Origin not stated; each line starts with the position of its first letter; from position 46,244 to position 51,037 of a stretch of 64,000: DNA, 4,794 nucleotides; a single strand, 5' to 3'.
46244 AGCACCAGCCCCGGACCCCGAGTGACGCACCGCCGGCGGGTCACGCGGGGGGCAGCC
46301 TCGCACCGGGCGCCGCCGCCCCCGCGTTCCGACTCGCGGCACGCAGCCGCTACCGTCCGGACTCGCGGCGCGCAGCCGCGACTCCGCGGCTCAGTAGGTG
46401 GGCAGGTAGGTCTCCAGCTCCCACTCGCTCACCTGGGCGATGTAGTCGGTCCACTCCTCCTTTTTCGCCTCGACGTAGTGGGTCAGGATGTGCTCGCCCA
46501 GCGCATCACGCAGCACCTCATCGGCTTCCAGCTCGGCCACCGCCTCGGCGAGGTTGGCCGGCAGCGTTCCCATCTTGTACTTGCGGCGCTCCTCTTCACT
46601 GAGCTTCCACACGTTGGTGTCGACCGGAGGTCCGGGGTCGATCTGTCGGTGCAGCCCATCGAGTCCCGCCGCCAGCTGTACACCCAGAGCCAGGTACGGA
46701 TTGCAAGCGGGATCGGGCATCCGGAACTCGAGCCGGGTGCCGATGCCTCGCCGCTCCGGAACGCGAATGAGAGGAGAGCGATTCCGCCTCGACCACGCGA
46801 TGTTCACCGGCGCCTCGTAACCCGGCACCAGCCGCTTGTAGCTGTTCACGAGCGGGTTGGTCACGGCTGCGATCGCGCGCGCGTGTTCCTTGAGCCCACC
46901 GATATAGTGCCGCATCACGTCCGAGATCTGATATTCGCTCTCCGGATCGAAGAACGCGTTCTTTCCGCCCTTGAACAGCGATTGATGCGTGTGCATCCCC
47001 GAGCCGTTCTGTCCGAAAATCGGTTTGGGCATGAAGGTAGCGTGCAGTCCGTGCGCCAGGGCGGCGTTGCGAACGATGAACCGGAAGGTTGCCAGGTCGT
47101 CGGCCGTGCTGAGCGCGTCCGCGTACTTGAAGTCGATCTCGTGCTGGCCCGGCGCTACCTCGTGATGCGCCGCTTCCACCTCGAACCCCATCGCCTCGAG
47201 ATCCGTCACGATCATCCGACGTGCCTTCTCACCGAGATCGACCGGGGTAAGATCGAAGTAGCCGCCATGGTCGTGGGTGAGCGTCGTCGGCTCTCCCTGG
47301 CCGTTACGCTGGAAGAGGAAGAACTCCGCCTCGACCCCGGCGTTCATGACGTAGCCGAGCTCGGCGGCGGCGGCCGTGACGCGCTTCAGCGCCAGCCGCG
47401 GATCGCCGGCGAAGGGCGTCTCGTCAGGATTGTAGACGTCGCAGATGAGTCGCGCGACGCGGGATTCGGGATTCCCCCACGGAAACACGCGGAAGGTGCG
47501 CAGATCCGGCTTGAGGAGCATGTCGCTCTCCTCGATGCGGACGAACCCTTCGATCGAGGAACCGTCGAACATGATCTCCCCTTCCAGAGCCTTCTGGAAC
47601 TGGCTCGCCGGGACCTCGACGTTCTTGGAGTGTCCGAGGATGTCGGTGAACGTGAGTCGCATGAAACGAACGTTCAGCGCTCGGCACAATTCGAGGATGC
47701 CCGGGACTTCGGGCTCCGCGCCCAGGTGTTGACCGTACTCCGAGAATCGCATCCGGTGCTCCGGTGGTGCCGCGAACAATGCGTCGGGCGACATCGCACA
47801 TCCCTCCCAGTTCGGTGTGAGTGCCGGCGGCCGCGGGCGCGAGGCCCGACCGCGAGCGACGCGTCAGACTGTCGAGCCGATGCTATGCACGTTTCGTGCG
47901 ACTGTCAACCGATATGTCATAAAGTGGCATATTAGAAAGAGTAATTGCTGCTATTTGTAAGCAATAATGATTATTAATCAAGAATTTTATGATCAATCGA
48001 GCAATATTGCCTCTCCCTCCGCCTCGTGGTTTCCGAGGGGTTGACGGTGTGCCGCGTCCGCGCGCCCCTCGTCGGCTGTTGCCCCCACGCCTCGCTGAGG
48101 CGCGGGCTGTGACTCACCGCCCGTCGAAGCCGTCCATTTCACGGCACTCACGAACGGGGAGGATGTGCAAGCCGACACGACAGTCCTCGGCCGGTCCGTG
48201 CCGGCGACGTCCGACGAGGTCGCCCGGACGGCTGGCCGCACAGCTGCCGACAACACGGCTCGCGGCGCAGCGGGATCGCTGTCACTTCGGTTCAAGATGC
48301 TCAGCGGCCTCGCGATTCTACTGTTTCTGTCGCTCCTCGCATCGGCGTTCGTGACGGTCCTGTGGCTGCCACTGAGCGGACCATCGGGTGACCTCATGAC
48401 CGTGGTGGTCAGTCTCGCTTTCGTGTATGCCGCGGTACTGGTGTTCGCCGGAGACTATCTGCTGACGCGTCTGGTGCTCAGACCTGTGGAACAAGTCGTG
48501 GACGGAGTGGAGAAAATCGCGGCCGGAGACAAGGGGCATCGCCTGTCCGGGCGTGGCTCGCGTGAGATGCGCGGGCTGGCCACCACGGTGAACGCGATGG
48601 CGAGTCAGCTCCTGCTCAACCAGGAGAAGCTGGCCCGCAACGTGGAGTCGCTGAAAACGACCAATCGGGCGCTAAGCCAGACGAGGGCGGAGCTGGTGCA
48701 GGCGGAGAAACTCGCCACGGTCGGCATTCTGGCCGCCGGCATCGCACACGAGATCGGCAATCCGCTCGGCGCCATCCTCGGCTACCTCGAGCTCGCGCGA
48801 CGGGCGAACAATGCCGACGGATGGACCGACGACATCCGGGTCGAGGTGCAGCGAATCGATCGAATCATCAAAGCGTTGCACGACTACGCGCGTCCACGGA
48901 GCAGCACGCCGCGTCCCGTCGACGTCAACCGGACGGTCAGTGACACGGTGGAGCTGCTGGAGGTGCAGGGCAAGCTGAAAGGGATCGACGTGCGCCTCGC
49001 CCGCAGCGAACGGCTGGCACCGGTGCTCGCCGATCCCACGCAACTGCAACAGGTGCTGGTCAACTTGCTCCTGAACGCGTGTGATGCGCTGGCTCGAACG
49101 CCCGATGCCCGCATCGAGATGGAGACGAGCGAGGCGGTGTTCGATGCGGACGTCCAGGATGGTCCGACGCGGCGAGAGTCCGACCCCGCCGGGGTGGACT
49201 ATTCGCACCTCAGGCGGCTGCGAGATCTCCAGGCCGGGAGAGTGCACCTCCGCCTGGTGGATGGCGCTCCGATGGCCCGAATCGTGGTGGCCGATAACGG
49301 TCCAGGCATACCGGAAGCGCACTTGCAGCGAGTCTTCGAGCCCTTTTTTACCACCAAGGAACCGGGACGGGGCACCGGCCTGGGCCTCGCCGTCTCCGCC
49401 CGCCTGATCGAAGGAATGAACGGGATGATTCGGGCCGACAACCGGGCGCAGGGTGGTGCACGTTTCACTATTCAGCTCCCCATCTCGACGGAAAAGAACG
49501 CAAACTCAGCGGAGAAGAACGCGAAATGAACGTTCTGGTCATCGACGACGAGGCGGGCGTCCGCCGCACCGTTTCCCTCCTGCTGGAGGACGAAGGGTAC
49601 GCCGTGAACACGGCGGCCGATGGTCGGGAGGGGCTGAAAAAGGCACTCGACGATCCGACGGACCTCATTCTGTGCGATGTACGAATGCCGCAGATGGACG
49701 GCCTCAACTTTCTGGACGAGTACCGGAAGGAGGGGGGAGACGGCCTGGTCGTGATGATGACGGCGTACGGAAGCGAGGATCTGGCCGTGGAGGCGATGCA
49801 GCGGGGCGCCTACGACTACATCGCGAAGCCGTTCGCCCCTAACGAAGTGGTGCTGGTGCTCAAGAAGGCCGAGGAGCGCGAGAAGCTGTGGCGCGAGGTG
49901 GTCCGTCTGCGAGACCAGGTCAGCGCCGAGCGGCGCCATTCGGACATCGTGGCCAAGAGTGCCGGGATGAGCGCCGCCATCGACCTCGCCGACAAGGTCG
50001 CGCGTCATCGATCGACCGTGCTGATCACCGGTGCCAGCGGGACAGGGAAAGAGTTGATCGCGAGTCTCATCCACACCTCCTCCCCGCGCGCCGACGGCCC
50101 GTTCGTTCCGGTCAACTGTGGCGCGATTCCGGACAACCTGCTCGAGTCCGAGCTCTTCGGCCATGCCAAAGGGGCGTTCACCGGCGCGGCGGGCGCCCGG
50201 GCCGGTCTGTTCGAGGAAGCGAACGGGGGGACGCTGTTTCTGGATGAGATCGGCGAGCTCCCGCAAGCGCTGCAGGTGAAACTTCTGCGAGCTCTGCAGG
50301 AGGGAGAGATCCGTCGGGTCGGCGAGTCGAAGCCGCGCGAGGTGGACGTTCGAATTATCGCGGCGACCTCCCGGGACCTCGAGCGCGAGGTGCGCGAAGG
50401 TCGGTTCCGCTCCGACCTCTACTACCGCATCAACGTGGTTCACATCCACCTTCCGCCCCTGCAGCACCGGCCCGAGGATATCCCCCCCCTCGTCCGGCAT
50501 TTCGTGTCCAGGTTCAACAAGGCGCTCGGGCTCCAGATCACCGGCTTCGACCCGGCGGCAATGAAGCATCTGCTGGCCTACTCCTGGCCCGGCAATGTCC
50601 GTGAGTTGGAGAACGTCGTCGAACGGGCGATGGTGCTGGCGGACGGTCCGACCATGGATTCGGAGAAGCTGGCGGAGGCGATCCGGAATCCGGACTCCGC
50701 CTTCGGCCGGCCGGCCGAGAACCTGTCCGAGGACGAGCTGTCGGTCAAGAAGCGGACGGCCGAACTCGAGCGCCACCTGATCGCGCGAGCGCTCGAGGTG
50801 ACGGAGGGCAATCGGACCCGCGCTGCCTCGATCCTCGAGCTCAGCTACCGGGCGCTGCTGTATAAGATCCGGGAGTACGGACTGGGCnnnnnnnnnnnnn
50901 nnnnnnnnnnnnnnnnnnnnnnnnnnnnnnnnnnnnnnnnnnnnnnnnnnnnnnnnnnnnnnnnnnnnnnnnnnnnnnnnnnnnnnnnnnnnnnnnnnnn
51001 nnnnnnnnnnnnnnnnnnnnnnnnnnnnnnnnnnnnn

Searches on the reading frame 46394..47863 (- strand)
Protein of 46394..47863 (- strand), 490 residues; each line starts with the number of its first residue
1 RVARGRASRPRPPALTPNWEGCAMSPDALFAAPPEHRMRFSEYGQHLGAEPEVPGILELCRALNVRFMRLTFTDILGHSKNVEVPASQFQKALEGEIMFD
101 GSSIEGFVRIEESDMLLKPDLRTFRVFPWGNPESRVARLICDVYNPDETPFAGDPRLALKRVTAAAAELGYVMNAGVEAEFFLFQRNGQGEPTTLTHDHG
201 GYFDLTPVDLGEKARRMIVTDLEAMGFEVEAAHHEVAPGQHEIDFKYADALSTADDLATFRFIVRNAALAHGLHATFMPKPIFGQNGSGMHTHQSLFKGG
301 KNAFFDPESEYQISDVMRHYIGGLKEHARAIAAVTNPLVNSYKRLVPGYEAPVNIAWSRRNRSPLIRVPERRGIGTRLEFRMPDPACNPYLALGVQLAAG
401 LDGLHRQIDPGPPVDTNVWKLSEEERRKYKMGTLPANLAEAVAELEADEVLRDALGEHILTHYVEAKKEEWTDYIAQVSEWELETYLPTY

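Call 21: search_protein_families(library=pfam, proteins=[window:46394-47863:-], max_evalue=0.00001)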
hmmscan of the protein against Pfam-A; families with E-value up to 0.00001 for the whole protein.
window:46394-47863:- (490 aa): 2 families
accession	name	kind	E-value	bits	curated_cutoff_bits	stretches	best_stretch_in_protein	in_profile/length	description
PF00120.29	Gln-synt_C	-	3.6e-136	454.2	24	1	153-486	2-344/344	Glutamine synthetase, catalytic domain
PF03951.24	Gln-synt_N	-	1.8e-31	108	33.4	1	64-146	1-82/82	Glutamine synthetase, beta-Grasp domain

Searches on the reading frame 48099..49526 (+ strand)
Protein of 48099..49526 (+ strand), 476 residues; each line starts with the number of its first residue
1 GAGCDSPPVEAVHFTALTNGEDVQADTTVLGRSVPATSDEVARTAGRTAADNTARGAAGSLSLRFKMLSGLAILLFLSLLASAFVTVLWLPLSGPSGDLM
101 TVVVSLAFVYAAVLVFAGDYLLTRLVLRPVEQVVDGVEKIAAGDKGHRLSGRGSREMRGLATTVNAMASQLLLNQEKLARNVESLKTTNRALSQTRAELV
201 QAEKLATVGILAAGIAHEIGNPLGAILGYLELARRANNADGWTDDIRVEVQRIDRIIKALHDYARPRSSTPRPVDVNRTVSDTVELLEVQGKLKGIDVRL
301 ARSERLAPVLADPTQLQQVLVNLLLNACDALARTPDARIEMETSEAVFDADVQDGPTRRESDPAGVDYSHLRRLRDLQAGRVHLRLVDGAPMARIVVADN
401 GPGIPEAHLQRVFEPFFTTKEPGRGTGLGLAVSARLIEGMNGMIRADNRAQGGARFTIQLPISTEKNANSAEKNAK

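Call 21: search_protein_families(library=pfam, proteins=[window:48099-49526:+], max_evalue=0.00001)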
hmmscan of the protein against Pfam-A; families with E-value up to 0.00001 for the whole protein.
window:48099-49526:+ (476 aa): 3 families
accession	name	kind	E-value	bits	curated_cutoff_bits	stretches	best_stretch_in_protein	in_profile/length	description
PF02518.31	HATPase_c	-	1.2e-23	84.1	26.4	1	378-462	23-109/111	Histidine kinase-, DNA gyrase B-, and HSP90-like ATPase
PF00512.31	HisKA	-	2.1e-11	44.2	26.9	1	211-267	5-64/66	His Kinase A (phospho-acceptor) domain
PF00672.30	HAMP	-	1.5e-09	38.4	25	1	121-171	1-51/53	HAMP domain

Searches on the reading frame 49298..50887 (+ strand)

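Call 21: search_protein_families(library=pfam, proteins=[window:49298-50887:+], max_evalue=0.00001)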
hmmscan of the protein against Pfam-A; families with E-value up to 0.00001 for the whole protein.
window:49298-50887:+ (530 aa): 5 families
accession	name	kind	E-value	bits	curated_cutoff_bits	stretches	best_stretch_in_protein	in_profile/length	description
PF00158.32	Sigma54_activat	-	1.6e-72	243.1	20.2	1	217-384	1-168/168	Sigma-54 interaction domain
PF00072.30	Response_reg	-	3.3e-29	101.7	30.2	1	79-186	1-108/111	Response regulator receiver domain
PF25601.1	AAA_lid_14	-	7.7e-27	93.4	27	1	390-467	2-79/87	AAA+ ATPase lid domain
PF14532.12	Sigma54_activ_2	-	1.2e-20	74.6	25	1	220-388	3-138/138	Sigma-54 interaction domain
PF02954.25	HTH_8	-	1.5e-10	41.1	22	1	488-527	3-42/42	Bacterial regulatory protein, Fis family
